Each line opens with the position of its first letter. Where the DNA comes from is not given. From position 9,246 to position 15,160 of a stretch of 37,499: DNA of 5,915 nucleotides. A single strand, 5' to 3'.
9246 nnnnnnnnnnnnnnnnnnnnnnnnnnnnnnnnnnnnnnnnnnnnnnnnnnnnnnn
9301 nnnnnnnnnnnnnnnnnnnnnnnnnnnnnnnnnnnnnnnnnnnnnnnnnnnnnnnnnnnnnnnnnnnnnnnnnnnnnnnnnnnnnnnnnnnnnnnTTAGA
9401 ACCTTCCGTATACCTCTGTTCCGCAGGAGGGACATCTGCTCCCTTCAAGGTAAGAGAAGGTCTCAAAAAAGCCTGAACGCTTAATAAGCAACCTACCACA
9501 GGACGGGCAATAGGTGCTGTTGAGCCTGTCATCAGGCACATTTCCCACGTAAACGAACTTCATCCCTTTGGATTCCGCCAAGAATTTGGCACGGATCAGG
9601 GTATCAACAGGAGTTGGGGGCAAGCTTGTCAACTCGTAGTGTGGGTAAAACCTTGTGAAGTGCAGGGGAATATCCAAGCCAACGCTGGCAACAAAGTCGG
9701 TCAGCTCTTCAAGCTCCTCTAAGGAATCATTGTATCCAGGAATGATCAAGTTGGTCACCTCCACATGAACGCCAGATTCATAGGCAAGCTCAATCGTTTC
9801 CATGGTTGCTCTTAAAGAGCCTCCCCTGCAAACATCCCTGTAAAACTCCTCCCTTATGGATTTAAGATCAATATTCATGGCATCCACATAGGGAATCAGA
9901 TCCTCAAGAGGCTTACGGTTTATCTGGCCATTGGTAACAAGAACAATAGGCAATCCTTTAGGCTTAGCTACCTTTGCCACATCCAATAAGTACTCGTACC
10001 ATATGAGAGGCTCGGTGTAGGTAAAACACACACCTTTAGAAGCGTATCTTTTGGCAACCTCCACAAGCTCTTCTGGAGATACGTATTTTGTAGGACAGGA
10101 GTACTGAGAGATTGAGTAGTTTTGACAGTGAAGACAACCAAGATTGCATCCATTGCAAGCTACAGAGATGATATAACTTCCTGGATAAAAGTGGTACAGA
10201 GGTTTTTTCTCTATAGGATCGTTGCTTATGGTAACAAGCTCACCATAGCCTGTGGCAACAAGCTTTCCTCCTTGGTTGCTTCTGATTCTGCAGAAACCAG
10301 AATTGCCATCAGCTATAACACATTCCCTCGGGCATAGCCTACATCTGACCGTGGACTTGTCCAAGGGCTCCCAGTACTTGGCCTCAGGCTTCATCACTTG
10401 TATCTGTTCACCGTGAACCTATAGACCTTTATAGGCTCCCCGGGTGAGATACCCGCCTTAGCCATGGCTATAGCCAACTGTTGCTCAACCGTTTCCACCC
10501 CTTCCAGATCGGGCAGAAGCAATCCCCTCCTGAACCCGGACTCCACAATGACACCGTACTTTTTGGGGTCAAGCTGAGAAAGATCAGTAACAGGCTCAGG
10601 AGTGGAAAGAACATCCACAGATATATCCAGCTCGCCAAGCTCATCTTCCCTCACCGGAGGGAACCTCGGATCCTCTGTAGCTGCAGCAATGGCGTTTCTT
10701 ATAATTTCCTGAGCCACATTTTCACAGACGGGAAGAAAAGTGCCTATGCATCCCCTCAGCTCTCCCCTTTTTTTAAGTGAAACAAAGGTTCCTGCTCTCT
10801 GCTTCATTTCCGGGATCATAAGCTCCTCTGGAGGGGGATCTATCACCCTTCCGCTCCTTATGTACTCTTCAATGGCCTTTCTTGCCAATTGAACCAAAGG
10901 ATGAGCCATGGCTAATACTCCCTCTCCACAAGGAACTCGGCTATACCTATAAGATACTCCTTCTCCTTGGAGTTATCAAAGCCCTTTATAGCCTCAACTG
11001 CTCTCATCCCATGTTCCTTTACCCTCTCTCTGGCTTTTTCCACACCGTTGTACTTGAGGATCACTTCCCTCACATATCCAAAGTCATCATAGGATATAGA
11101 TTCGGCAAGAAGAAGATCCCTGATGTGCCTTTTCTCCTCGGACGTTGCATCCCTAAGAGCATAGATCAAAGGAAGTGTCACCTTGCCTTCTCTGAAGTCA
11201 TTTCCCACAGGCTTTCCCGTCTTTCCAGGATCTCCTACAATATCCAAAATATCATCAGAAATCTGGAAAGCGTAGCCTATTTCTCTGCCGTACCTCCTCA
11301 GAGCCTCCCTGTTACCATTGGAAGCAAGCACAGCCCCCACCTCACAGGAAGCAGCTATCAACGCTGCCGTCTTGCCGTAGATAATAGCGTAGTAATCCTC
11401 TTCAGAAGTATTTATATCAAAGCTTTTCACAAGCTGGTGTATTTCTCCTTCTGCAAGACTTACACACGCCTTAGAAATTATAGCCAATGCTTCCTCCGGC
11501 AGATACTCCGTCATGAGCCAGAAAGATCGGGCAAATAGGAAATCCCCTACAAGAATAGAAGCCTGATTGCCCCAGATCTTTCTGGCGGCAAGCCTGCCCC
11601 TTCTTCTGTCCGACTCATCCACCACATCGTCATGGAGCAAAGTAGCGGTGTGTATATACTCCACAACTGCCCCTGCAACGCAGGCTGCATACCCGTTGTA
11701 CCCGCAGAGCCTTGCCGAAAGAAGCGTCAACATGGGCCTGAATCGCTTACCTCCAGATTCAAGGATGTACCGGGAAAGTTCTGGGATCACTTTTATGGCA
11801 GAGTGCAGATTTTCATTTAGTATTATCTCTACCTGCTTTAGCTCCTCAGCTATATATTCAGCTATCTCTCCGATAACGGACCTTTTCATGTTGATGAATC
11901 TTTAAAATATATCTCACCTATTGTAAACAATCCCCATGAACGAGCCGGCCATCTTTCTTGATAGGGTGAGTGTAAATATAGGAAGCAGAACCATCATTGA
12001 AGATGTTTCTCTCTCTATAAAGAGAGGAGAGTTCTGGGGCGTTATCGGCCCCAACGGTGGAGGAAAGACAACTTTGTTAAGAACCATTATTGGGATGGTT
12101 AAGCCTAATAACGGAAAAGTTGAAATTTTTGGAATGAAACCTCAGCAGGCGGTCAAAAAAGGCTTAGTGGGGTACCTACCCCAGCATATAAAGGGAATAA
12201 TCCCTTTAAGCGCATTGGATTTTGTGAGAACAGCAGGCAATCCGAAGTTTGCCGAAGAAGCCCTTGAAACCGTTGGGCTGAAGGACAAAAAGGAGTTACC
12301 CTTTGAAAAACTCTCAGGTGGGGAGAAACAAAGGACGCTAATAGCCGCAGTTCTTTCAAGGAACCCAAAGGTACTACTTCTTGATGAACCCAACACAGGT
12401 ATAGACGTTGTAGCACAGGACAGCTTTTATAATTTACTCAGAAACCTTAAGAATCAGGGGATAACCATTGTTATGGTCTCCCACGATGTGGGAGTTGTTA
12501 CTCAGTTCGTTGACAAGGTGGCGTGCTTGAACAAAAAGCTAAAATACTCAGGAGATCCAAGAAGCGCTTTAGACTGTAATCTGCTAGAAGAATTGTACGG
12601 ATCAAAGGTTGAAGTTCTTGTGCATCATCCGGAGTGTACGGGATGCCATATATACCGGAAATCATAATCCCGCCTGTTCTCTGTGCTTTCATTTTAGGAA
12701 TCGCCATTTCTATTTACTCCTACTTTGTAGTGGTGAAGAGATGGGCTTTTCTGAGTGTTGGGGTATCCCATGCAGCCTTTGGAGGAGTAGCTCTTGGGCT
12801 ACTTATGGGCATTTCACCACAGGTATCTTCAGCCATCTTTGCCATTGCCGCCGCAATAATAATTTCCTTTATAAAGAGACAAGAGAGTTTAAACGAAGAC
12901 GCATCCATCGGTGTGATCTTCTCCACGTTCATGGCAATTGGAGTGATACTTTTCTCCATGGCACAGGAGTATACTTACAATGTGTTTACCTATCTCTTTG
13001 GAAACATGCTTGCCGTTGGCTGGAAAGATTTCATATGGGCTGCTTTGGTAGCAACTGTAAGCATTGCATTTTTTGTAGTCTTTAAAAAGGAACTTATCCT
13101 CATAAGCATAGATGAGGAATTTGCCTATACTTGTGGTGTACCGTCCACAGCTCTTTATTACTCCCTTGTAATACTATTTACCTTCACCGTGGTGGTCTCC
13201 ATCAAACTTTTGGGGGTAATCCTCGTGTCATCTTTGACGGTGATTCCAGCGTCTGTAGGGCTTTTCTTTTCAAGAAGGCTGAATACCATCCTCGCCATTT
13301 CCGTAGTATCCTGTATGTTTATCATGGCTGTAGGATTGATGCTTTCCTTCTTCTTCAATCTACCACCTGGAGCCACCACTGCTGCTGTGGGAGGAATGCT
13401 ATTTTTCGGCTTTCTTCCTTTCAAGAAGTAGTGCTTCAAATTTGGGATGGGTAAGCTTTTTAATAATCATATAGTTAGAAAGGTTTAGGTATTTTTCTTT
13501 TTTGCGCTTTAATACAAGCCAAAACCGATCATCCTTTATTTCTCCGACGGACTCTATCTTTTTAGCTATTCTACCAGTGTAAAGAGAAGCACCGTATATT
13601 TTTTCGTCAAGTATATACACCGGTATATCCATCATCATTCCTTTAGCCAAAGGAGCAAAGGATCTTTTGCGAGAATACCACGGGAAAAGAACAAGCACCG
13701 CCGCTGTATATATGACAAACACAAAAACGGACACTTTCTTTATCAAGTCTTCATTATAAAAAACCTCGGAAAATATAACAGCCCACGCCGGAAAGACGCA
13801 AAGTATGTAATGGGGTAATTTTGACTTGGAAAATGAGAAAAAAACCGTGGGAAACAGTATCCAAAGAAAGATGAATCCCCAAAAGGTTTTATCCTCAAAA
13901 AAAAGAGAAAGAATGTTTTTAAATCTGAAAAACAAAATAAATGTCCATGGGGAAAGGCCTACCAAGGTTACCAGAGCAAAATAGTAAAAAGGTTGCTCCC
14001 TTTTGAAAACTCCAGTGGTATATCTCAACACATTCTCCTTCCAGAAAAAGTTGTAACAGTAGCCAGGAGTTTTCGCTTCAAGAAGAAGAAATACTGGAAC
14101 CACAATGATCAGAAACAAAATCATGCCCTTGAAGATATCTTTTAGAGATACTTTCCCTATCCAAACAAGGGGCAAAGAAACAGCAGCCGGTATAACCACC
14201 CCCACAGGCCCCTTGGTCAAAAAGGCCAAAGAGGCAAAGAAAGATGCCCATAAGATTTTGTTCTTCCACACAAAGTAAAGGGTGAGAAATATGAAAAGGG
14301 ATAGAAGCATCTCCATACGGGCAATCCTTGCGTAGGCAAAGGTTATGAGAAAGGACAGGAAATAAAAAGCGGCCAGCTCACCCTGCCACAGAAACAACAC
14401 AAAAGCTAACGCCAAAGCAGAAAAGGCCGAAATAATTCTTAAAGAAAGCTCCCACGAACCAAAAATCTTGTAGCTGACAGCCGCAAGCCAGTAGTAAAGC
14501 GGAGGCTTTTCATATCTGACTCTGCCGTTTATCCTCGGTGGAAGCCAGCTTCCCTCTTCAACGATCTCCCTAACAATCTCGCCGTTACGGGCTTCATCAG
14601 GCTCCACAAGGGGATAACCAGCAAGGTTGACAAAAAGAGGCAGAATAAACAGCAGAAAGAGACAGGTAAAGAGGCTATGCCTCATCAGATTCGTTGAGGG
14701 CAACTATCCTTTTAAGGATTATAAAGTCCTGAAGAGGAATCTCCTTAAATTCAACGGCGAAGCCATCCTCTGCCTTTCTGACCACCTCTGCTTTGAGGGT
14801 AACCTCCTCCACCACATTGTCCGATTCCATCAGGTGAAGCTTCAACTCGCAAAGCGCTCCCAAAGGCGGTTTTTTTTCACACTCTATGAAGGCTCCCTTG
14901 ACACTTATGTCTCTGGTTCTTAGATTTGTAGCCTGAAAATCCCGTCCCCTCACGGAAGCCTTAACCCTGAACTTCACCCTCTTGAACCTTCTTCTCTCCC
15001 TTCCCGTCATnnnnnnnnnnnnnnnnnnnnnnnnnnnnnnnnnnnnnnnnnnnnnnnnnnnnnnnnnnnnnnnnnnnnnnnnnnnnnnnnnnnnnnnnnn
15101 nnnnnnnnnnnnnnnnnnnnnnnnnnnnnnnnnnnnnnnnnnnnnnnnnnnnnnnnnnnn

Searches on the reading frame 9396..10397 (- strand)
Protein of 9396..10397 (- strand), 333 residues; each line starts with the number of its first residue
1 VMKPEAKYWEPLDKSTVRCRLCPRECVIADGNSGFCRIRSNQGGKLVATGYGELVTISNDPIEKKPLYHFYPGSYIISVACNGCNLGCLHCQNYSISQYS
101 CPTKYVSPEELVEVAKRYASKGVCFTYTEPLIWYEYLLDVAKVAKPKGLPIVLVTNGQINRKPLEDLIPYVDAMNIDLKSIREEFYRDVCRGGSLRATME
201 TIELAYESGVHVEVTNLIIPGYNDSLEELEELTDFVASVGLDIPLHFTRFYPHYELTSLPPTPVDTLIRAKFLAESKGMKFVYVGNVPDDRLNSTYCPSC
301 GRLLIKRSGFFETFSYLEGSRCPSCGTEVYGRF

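Call 16: search_protein_families(library=pfam, proteins=[window:9396-10397:-], max_evalue=0.00001)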
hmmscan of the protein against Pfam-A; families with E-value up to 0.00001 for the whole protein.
window:9396-10397:- (333 aa): 1 family
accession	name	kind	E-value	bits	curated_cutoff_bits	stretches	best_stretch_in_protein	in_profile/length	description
PF04055.27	Radical_SAM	-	2.1e-28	100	29.5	1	81-235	4-165/166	Radical SAM superfamily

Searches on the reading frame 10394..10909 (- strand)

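Call 16: search_protein_families(library=pfam, proteins=[window:10394-10909:-], max_evalue=0.00001)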
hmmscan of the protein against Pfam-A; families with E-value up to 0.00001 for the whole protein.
window:10394-10909:- (171 aa): 1 family
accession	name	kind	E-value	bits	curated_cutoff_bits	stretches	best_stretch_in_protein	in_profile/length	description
PF01871.22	AMMECR1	-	3.8e-51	173.4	25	1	6-169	1-167/168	AMMECR1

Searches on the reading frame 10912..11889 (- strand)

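Call 16: search_protein_families(library=pfam, proteins=[window:10912-11889:-], max_evalue=0.00001)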
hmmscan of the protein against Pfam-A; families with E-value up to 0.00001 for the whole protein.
window:10912-11889:- (325 aa): 1 family
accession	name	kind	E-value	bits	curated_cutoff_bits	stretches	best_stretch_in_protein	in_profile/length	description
PF00348.22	polyprenyl_synt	-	1.1e-73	248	27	1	34-264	3-238/251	Polyprenyl synthetase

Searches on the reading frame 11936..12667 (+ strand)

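Call 16: search_protein_families(library=pfam, proteins=[window:11936-12667:+], max_evalue=0.00001)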
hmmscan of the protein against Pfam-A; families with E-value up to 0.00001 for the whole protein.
window:11936-12667:+ (243 aa): 2 families
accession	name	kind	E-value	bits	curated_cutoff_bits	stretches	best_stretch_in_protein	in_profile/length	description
PF00005.33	ABC_tran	-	8.9e-29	101.3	25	1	22-152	2-135/137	ABC transporter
PF13304.12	AAA_21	-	3.6e-17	63.8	27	1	73-188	186-303/304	AAA domain, putative AbiEii toxin, Type IV TA system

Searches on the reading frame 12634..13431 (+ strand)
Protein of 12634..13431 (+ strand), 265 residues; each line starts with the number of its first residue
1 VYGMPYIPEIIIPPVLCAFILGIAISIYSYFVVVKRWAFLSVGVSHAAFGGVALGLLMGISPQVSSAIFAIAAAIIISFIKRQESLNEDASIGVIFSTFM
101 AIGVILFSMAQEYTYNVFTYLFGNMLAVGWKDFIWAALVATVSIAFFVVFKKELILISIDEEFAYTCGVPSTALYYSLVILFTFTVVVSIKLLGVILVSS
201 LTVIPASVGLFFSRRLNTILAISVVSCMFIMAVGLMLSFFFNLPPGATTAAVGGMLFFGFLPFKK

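Call 16: search_protein_families(library=pfam, proteins=[window:12634-13431:+], max_evalue=0.00001)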
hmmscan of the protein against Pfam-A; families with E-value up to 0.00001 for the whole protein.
window:12634-13431:+ (265 aa): 2 families
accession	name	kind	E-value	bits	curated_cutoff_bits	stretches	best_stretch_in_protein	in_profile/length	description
PF00950.22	ABC-3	-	4.9e-60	203.7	20.1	1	9-259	3-253/258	ABC 3 transport family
PF01032.23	FecCD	-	7.4e-10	38.8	26.5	1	42-258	77-306/311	FecCD transport family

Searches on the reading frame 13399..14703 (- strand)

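Call 15: search_protein_families(library=pfam, proteins=[window:13399-14703:-], max_evalue=0.00001)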
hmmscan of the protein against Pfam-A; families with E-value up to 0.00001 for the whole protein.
window:13399-14703:- (434 aa): 1 family
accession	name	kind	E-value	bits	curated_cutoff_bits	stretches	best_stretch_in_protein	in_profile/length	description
PF13231.12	PMT_2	-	5.6e-06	27.1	26.1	1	66-204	2-157/160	Dolichyl-phosphate-mannose-protein mannosyltransferase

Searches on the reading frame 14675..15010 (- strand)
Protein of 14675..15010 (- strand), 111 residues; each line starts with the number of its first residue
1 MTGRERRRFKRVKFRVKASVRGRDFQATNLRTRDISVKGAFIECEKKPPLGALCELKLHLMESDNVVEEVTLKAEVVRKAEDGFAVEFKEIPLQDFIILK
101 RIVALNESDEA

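Call 15: search_protein_families(library=pfam, proteins=[window:14675-15010:-], max_evalue=0.00001)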
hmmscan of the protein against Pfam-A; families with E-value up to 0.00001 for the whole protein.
window:14675-15010:- (111 aa): 1 family
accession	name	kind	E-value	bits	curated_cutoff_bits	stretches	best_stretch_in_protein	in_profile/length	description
PF07238.19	PilZ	-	7.9e-16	58.7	22.5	1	5-104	1-101/102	PilZ domain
